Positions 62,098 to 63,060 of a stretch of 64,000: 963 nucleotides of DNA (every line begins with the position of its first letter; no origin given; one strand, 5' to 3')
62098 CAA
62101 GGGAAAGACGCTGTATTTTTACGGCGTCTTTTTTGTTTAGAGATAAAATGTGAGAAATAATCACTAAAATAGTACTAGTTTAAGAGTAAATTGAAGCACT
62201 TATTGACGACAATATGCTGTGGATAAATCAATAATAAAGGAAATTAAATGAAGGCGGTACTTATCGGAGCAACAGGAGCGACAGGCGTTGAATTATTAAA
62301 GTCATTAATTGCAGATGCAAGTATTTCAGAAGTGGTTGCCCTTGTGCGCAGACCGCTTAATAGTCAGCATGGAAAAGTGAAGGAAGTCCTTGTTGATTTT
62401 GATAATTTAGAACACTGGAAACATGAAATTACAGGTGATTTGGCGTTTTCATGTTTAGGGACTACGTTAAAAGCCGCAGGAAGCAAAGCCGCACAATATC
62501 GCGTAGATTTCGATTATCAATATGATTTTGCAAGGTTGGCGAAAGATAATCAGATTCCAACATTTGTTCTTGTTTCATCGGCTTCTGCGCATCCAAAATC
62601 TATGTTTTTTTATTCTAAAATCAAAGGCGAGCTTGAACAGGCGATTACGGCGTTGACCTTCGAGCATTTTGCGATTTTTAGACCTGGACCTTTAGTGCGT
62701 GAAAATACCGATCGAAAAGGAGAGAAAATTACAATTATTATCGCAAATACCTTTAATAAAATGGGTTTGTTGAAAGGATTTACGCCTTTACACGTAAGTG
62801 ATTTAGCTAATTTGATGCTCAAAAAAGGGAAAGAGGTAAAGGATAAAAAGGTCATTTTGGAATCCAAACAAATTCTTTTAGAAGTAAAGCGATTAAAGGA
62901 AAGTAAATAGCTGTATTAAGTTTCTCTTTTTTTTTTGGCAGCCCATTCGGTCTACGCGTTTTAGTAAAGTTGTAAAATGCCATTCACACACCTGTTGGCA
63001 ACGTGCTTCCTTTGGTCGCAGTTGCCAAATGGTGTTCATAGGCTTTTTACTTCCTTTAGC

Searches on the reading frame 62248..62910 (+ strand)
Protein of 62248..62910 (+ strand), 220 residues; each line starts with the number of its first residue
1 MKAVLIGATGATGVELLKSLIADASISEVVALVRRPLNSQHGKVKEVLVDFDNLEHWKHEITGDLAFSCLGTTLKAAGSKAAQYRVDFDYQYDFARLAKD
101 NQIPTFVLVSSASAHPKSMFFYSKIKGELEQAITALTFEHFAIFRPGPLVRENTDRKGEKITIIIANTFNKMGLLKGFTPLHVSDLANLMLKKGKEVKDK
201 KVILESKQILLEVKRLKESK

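Call 40: search_protein_families(library=pfam, proteins=[window:62248-62910:+])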
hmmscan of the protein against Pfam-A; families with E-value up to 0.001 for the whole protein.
window:62248-62910:+ (220 aa): 4 families
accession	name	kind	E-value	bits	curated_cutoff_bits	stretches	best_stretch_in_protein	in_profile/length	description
PF13460.12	NAD_binding_10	-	2.6e-07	31.1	27.2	1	7-153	1-150/184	NAD(P)H-binding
PF08732.16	HIM1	-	9e-07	29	28.7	1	68-170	53-160/169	HIM1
PF01118.30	Semialdhyde_dh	-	0.00025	21.9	26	0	3-73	2-77/121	Semialdehyde dehydrogenase, NAD binding domain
PF01370.27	Epimerase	-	0.00099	19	20.9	0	4-118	2-122/240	NAD dependent epimerase/dehydratase family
